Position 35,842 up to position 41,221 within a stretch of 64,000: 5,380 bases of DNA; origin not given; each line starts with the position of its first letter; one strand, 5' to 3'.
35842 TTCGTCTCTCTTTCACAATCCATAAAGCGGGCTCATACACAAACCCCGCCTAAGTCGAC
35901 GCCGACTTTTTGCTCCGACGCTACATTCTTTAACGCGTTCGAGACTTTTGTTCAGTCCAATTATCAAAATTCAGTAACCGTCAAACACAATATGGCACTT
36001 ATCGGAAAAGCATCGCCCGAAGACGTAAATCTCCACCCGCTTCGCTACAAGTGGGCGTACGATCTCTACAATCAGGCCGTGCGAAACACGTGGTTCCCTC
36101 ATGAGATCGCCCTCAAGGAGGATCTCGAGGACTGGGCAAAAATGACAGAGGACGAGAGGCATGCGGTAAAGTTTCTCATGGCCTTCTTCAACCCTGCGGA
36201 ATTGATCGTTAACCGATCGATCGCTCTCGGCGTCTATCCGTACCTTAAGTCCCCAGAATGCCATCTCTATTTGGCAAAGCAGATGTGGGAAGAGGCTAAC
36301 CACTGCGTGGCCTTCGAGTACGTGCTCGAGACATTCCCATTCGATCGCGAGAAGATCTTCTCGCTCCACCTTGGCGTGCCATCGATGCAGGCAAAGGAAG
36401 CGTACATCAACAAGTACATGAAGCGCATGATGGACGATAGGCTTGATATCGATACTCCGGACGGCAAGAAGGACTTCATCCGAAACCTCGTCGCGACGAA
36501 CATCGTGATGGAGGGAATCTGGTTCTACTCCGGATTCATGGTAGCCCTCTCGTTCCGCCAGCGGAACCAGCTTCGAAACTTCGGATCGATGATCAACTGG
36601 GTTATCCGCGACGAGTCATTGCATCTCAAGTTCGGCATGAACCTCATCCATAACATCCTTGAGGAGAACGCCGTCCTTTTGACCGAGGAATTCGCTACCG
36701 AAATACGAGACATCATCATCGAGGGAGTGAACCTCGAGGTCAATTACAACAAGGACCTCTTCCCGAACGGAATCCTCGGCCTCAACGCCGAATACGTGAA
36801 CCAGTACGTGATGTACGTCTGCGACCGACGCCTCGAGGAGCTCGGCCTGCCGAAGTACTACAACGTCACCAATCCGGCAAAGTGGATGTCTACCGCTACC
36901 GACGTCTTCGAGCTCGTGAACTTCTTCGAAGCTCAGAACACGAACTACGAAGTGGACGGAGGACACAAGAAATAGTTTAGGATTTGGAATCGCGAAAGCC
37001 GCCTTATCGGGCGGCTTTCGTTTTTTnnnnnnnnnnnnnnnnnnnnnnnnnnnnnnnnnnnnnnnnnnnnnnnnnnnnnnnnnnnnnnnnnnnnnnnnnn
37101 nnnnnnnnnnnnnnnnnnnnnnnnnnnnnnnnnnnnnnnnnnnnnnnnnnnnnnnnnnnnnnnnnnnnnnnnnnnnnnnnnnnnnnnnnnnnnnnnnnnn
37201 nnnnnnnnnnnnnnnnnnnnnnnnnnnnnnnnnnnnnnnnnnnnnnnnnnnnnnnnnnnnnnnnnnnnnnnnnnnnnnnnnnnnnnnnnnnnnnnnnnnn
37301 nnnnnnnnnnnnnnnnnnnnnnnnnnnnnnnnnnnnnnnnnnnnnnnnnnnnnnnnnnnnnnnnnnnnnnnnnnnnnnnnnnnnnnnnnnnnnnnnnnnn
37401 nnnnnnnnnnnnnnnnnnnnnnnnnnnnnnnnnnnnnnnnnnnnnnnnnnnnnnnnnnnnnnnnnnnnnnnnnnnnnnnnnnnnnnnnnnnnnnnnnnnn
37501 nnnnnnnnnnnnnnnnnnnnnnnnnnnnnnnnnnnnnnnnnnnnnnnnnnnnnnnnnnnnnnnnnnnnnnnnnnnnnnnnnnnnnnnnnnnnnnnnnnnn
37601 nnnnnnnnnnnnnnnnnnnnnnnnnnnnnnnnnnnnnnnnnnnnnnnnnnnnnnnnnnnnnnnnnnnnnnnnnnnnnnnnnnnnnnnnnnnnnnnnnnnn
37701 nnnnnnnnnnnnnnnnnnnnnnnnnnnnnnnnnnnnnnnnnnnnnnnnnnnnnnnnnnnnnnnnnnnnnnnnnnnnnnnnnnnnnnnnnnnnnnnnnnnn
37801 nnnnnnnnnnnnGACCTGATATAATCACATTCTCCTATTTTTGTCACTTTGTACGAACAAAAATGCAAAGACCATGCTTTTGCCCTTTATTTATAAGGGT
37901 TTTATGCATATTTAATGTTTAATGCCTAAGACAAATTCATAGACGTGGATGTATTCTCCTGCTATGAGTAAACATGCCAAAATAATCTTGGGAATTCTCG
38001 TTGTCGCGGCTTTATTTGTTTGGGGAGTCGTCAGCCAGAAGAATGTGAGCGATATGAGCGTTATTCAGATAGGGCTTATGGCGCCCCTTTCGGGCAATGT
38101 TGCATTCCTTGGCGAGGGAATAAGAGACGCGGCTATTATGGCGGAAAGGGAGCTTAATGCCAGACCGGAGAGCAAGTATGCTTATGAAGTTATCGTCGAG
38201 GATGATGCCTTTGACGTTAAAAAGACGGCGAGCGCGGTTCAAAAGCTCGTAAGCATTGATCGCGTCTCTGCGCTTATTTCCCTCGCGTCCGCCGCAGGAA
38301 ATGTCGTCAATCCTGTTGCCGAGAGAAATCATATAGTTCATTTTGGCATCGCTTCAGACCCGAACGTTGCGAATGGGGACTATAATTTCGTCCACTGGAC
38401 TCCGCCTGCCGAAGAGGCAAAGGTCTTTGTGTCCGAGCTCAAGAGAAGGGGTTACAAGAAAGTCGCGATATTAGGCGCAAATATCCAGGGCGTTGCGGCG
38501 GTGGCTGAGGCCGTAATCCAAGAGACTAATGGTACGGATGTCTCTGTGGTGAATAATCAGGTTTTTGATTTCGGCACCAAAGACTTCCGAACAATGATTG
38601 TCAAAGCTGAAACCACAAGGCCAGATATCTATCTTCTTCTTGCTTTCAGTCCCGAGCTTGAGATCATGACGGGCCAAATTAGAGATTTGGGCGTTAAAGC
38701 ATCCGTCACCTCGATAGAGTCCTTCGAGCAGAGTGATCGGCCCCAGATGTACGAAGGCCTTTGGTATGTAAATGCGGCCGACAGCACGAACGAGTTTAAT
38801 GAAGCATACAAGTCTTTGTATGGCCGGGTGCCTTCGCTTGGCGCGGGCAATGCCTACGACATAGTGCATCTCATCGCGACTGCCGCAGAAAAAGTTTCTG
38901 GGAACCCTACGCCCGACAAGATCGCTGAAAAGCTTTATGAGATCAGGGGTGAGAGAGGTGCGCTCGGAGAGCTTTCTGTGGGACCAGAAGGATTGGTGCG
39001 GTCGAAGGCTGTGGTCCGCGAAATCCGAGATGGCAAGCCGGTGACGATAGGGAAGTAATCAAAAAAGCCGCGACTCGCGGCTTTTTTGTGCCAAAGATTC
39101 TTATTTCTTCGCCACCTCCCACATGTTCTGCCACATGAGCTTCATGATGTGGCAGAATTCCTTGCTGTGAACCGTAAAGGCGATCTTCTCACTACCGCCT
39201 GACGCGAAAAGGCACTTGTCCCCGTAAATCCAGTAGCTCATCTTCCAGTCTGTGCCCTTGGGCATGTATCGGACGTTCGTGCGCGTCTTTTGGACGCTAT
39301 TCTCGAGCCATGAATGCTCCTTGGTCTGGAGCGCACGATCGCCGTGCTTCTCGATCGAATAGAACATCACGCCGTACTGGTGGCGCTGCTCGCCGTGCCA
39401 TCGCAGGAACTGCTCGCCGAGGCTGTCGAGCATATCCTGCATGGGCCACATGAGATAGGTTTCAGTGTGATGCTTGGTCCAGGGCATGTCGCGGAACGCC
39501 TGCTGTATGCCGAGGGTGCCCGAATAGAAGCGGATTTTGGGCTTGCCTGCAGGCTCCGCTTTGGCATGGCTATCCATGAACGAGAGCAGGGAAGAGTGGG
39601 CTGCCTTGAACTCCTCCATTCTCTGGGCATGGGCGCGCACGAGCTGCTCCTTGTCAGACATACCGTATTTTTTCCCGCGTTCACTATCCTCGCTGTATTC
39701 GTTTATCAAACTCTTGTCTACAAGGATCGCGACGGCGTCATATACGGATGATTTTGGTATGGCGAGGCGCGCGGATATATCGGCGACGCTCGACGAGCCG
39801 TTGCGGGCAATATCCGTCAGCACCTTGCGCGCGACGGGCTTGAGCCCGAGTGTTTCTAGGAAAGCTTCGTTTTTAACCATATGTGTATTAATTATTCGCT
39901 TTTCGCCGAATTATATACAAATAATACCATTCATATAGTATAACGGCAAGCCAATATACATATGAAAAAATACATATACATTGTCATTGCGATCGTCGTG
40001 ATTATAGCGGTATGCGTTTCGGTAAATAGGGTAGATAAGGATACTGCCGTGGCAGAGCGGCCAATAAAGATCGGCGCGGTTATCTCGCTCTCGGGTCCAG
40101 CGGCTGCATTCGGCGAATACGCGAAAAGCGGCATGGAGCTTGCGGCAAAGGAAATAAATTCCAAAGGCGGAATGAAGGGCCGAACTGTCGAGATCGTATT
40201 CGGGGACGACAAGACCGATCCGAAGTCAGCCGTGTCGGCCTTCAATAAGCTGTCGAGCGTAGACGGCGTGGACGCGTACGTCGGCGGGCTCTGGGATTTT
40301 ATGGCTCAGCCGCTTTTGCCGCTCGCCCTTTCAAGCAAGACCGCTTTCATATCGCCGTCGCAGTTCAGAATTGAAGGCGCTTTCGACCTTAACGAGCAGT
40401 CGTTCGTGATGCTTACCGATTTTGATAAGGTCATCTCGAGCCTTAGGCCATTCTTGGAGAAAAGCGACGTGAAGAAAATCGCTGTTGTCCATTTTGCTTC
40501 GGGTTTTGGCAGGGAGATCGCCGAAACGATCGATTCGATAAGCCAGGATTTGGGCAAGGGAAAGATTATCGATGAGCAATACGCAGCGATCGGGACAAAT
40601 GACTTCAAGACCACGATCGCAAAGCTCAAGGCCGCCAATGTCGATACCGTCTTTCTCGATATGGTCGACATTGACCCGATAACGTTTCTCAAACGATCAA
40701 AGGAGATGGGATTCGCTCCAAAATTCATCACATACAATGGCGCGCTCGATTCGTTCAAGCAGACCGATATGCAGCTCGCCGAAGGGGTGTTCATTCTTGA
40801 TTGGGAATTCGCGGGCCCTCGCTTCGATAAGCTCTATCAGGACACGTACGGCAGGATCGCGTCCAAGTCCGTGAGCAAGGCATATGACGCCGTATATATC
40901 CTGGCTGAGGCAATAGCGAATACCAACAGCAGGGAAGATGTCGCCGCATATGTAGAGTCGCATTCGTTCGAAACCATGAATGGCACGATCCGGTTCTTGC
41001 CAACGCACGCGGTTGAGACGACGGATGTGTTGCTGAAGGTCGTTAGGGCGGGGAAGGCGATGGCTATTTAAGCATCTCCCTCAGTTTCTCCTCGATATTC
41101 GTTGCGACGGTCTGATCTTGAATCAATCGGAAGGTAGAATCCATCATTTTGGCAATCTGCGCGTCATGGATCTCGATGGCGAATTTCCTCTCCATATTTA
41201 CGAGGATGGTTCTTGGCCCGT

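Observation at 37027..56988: Modular receptor array of ten LivK-type SBPs and six TrmB-family regulators sharing one ABC translocon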

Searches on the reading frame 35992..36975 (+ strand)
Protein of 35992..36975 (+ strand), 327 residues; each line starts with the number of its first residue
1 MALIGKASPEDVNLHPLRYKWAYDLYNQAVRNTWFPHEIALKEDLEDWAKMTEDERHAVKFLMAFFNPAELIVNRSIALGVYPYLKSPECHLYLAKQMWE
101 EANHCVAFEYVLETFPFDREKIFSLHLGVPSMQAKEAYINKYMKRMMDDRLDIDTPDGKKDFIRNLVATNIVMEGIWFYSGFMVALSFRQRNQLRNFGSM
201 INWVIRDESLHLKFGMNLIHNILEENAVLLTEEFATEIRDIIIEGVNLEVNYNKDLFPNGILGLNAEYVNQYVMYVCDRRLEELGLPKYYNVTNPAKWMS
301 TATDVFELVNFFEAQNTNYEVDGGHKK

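Call 62: search_protein_families(library=pfam, proteins=[window:35992-36975:+], max_evalue=0.00001)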
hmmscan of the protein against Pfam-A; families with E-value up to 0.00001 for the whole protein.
window:35992-36975:+ (327 aa): 1 family
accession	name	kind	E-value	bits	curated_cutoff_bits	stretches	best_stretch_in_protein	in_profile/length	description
PF00268.27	Ribonuc_red_sm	-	1.4e-76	258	33.6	1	12-295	2-281/281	Ribonucleotide reductase, small chain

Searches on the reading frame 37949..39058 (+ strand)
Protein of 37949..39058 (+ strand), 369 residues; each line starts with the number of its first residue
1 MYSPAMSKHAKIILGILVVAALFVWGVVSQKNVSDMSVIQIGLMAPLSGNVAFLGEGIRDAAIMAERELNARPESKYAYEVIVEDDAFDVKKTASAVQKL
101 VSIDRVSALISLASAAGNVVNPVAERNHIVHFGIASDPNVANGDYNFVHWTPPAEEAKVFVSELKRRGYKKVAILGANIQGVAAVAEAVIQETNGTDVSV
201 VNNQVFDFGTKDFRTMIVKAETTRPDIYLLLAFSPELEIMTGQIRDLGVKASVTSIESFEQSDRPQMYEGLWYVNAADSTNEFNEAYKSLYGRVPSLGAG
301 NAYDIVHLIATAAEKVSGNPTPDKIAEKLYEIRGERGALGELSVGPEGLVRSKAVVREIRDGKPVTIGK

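Call 3: search_protein_families(library=pfam, proteins=[window:37949-39058:+], max_evalue=0.01)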
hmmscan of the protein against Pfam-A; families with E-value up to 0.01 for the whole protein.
window:37949-39058:+ (369 aa): 3 families
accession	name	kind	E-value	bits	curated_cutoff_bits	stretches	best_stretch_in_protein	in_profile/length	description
PF13458.12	Peripla_BP_6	-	3.4e-39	135.9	31.7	1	39-350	2-329/343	Periplasmic binding protein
PF01094.35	ANF_receptor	-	7.7e-13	48.6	25.4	1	60-319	4-296/353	Receptor family ligand binding region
PF13433.12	Peripla_BP_5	-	1.2e-10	41.5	27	1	39-333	1-310/363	Periplasmic binding protein domain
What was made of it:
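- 37949..39058 (+): S1, a binding protein. The probable start is 37964. PF13458 135.9 bits (call 3).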

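Call 34: search_protein_families(library=ncbifam, proteins=[window:37949-39058:+], max_evalue=0.00001)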
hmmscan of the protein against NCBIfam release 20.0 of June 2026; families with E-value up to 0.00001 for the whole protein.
window:37949-39058:+ (369 aa): 3 families
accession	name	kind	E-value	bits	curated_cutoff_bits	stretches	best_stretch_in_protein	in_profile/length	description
NF011933.0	PRK15404.1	subfamily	4.3e-12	45.8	477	1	32-257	20-250/370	high-affinity branched-chain amino acid ABC transporter substrate-binding protein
TIGR03407.1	urea_ABC_UrtA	exception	6.1e-09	35.2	492.75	1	39-228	1-196/361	urea ABC transporter substrate-binding protein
TIGR03669.1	urea_ABC_arch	equivalog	6.3e-06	25.4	494.8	0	39-317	1-294/375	urea ABC transporter substrate-binding protein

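Call 59: search_solved_structures(query=window:37949-39058:+, max_evalue=1e-8)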
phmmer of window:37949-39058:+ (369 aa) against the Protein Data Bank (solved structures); distinct sequences matched with E-value up to 1e-8: 7.
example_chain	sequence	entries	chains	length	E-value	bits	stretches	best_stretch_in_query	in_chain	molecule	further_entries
3td9_A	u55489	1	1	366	2e-15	60.1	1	37-362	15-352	Branched chain amino acid ABC transporter, periplasmic amino acid-binding protein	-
8tg1_A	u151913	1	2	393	3.6e-13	52.7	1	30-329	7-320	Extracellular ligand-binding receptor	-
4gnr_A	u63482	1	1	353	1.8e-11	47.1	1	37-346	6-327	ABC transporter substrate-binding protein-branched chain amino acid transport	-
4n0q_A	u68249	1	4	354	2.3e-11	46.8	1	39-353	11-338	Leu/Ile/Val-binding protein homolog 3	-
4nqr_A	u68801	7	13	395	5.5e-11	45.5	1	32-309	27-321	Amino acid/amide ABC transporter substrate-binding protein, HAAT family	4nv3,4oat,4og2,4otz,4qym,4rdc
4obb_A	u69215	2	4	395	9.1e-11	44.8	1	32-308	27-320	Amino acid/amide ABC transporter substrate-binding protein, HAAT family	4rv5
5ere_A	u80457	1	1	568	4.6e-09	39.2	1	49-349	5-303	Extracellular ligand-binding receptor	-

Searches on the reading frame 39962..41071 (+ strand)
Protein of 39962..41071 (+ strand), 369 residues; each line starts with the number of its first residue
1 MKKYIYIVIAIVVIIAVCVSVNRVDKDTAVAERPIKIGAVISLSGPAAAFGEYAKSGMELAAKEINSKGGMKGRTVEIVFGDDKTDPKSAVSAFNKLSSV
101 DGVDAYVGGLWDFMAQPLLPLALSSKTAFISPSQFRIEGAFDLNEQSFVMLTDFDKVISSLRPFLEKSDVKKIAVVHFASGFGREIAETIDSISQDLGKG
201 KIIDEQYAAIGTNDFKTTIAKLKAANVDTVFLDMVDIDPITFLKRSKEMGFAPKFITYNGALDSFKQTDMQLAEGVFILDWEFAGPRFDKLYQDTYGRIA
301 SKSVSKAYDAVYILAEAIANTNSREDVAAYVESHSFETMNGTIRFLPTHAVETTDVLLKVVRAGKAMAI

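Call 3: search_protein_families(library=pfam, proteins=[window:39962-41071:+], max_evalue=0.01)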
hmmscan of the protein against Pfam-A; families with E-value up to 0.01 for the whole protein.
window:39962-41071:+ (369 aa): 3 families
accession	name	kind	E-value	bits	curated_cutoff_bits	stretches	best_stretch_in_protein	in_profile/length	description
PF13458.12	Peripla_BP_6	-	1.3e-45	157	31.7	1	34-360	1-338/343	Periplasmic binding protein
PF13433.12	Peripla_BP_5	-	5.9e-20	72.1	27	1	35-352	1-328/363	Periplasmic binding protein domain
PF01094.35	ANF_receptor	-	1.7e-15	57.4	25.4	1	56-345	4-334/353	Receptor family ligand binding region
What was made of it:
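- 39962..41071 (+): S2, a binding protein. Its 3' end overlaps that of R3 by 8 nt. PF13458 157 bits (call 3).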

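Call 34: search_protein_families(library=ncbifam, proteins=[window:39962-41071:+], max_evalue=0.00001)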
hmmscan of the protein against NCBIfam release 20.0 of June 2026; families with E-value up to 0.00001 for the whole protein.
window:39962-41071:+ (369 aa): 3 families
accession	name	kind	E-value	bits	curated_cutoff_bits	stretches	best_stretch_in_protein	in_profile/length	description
NF011933.0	PRK15404.1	subfamily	6.8e-28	97.8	477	1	27-345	20-344/370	high-affinity branched-chain amino acid ABC transporter substrate-binding protein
TIGR03407.1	urea_ABC_UrtA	exception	3.1e-18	65.8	492.75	1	35-357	1-336/361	urea ABC transporter substrate-binding protein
TIGR03669.1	urea_ABC_arch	equivalog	1.8e-14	53.6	494.8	1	35-232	1-194/375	urea ABC transporter substrate-binding protein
